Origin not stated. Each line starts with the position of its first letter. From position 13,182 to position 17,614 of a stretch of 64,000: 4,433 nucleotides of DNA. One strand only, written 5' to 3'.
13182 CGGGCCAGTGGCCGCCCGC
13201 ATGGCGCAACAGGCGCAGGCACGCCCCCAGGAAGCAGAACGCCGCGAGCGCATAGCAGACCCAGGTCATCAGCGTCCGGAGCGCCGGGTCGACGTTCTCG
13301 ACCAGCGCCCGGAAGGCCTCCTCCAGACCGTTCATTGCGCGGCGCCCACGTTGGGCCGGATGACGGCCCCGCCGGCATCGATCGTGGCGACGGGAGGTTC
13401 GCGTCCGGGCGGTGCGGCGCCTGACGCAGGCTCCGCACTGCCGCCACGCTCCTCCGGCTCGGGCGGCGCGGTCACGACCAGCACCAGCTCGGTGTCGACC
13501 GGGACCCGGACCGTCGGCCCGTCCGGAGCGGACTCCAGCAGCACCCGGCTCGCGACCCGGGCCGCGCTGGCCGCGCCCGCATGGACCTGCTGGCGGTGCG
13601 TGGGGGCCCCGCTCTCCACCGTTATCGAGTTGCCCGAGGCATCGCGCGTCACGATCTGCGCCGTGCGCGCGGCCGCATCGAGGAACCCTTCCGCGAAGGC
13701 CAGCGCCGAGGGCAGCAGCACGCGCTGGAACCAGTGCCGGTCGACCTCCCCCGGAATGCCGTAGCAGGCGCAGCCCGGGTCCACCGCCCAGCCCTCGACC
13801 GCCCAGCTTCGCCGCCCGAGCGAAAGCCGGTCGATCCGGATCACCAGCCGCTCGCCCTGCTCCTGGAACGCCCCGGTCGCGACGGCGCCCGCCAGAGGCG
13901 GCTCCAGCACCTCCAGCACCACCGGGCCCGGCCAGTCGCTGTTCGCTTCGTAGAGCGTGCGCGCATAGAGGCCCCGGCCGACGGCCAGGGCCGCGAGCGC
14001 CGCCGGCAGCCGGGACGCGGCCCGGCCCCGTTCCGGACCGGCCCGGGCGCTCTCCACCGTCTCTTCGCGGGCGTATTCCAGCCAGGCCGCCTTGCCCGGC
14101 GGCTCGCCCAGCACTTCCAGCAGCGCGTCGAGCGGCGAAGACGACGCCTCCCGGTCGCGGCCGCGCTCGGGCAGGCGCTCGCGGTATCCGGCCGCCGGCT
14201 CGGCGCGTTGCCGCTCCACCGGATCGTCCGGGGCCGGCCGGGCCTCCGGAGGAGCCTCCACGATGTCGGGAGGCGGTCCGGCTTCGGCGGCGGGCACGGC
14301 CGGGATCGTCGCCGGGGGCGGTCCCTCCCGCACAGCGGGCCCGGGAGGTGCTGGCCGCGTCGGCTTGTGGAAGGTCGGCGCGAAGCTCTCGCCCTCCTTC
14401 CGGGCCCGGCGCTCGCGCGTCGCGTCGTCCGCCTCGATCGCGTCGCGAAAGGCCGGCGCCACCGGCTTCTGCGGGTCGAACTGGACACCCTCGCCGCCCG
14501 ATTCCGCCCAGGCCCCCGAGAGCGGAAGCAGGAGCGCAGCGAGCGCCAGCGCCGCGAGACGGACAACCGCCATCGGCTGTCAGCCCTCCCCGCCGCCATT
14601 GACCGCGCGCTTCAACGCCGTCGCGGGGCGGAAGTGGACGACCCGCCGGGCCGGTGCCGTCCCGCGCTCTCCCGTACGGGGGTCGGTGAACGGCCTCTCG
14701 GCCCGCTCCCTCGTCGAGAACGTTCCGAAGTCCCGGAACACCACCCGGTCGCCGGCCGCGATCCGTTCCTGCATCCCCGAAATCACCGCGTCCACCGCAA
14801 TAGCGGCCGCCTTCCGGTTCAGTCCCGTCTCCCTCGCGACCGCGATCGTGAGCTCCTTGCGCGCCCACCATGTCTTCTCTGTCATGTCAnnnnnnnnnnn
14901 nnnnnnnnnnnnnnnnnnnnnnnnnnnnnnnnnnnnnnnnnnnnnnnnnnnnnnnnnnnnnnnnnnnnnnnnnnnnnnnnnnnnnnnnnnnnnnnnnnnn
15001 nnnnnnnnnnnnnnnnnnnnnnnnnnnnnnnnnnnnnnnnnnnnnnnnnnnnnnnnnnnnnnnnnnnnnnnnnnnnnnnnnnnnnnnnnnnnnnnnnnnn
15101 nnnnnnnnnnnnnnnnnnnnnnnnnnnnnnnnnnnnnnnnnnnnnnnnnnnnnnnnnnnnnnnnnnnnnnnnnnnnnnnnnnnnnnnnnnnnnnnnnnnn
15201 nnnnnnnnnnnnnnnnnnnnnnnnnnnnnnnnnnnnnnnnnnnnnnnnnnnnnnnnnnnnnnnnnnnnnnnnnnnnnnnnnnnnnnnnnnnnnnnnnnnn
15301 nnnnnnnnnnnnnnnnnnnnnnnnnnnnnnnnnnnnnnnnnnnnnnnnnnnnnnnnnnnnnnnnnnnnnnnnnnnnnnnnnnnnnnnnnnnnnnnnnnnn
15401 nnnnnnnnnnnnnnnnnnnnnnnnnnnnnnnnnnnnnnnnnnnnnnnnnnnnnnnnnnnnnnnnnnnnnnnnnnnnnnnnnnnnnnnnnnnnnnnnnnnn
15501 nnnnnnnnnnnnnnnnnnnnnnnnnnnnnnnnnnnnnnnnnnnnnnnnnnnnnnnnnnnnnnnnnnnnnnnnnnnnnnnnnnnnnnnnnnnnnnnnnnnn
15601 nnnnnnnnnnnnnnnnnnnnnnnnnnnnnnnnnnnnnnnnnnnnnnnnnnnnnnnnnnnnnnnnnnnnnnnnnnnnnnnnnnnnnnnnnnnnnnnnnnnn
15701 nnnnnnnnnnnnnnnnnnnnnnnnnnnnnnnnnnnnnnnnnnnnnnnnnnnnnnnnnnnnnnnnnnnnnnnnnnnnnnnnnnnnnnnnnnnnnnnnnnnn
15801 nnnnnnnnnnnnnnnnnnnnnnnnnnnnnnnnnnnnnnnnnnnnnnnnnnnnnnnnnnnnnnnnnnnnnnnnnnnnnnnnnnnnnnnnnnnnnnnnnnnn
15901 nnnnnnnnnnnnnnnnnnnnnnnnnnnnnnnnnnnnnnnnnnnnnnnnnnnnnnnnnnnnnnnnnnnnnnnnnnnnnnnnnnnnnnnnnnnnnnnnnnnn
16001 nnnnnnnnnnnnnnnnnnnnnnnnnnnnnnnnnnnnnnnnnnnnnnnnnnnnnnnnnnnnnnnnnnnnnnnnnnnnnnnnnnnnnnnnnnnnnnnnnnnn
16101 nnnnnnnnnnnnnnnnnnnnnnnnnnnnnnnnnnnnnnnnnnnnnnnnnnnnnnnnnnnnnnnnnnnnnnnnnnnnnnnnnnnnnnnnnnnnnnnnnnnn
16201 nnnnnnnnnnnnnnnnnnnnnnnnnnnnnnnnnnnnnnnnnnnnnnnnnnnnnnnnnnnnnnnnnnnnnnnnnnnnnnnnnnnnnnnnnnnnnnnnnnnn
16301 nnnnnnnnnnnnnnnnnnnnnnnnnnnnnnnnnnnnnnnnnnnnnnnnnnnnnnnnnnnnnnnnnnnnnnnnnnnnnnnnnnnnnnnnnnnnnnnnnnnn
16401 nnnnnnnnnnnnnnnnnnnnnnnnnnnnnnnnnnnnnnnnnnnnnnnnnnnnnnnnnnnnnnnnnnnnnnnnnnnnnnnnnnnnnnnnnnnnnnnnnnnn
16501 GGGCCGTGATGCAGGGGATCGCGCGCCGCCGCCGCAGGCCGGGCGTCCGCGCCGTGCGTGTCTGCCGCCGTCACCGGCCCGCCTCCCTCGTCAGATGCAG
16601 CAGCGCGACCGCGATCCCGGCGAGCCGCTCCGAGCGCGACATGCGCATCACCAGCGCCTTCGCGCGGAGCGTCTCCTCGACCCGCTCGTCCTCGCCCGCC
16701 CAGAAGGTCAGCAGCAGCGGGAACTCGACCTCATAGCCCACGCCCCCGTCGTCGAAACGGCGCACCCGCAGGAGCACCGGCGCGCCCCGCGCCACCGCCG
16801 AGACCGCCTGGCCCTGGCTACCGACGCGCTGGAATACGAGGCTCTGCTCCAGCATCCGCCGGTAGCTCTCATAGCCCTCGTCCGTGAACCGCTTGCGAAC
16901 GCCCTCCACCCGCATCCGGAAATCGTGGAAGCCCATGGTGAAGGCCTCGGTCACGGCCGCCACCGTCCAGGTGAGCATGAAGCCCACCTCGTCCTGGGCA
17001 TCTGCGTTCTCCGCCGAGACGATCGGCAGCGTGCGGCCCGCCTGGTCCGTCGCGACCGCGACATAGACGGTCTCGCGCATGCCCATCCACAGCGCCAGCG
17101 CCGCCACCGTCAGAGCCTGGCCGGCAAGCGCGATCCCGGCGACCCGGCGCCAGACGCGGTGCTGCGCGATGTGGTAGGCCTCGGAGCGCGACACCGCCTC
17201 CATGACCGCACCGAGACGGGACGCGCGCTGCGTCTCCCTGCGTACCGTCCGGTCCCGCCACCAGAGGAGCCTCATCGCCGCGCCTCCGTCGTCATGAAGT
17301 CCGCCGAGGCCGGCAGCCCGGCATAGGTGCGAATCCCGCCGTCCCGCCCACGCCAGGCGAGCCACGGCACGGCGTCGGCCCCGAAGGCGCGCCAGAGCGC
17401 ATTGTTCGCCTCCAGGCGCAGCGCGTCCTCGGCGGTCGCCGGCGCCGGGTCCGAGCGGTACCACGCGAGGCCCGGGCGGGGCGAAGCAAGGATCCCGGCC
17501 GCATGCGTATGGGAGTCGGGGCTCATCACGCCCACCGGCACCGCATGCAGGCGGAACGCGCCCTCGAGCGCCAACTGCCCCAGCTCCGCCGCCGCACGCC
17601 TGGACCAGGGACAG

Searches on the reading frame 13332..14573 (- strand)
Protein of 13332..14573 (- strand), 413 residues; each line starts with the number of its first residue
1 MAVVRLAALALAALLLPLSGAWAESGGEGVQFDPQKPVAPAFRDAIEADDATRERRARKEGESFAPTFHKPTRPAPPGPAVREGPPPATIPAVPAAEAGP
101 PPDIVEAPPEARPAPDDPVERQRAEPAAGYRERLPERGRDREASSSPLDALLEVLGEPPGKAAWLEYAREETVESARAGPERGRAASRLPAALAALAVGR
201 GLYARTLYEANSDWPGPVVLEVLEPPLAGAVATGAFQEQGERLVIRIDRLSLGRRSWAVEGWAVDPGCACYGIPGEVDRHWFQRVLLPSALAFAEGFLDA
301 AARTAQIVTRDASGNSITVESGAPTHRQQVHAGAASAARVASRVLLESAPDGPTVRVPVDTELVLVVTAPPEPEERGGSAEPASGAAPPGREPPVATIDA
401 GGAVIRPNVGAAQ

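Call 13: search_protein_families(library=pfam, proteins=[window:13332-14573:-], max_evalue=0.001)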
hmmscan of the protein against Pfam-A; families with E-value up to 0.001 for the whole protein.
window:13332-14573:- (413 aa): 1 family
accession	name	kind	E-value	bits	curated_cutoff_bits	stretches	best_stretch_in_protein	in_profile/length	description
PF03743.19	TrbI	-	7.9e-07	29.6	35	1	239-368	59-183/188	Bacterial conjugation TrbI-like protein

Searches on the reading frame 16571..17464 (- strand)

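Call 13: search_protein_families(library=pfam, proteins=[window:16571-17464:-], max_evalue=0.001)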
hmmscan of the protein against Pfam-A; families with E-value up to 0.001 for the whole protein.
window:16571-17464:- (297 aa): 2 families
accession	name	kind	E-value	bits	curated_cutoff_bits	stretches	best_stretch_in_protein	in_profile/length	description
PF11393.14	T4BSS_DotI_IcmL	-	7.7e-23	81.3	27.7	1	119-288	12-175/180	Type-IV b secretion system, inner-membrane complex component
PF04335.19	VirB8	-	4.9e-06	27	23.2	1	100-220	15-139/213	VirB8 protein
